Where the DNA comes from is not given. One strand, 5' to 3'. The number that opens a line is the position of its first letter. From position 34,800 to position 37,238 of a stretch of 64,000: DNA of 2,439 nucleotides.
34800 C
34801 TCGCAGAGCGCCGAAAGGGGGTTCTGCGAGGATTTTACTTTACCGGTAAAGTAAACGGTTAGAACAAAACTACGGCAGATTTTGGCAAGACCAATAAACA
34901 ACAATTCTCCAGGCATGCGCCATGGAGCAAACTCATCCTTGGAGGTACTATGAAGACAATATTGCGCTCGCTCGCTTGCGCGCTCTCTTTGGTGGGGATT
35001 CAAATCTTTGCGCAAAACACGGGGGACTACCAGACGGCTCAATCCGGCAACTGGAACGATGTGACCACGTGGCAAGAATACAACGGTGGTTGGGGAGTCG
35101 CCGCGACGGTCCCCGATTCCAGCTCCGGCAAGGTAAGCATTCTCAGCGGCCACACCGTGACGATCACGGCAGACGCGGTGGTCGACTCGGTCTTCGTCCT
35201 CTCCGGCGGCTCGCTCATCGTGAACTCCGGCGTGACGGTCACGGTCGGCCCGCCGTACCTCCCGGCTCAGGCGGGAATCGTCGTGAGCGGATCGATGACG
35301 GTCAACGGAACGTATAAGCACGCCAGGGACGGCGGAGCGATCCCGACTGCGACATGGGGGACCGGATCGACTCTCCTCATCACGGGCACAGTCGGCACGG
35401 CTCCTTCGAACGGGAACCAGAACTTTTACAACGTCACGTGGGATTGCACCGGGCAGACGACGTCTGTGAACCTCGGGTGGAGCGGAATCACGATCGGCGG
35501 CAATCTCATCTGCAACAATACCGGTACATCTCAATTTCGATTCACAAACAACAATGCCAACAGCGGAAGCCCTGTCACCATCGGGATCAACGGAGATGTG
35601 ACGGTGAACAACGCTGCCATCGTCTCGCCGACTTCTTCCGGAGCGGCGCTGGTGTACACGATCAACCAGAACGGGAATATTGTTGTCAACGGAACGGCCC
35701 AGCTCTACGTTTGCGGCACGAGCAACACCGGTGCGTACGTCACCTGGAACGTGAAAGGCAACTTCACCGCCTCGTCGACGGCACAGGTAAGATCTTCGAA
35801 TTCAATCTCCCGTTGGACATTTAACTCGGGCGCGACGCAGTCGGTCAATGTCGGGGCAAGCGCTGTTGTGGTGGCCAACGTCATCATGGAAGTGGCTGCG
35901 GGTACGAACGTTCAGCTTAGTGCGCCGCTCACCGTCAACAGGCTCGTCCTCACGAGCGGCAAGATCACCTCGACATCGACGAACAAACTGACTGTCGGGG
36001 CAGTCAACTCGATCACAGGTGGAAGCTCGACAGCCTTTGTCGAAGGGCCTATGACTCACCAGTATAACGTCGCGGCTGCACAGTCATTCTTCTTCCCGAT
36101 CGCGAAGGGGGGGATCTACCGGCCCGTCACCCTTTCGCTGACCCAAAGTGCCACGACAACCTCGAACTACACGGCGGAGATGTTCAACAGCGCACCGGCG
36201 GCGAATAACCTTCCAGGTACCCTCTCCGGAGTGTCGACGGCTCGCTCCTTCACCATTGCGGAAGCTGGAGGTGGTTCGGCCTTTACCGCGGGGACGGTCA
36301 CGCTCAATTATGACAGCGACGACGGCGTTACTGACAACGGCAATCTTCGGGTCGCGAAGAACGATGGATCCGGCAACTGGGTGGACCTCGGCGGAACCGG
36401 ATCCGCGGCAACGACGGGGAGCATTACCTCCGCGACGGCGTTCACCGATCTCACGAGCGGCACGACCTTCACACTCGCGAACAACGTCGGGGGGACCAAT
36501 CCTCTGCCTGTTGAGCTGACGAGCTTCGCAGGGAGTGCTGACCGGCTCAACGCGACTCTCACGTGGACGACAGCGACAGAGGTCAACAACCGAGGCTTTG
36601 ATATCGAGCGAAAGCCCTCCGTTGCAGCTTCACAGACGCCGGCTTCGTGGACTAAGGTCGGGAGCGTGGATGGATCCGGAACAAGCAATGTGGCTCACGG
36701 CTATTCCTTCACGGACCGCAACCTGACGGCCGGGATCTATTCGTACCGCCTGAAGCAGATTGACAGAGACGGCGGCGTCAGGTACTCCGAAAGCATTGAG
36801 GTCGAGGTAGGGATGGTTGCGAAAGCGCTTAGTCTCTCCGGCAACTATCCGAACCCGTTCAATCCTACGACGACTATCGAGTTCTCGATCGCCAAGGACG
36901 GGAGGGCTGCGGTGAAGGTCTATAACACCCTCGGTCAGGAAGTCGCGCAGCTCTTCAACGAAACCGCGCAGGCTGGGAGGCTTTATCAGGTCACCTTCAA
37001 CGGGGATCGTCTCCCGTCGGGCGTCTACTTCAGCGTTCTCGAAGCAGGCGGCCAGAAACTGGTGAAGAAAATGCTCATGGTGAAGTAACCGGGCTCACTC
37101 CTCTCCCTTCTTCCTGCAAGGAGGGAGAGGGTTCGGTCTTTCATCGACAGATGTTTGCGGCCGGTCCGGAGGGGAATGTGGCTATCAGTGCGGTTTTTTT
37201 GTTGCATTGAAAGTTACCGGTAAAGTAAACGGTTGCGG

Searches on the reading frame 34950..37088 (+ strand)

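Call 9: search_protein_families(library=pfam, proteins=[window:34950-37088:+])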
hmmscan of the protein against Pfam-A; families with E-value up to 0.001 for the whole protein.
window:34950-37088:+ (712 aa): 2 families
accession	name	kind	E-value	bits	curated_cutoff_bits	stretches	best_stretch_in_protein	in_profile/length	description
PF18962.6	Por_Secre_tail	-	9.2e-10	39.1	27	1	633-709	2-74/75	Secretion system C-terminal sorting domain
PF13585.12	CHU_C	-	4.9e-05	23.8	27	0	640-703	17-77/86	CHU_C Type IX secretion signal domain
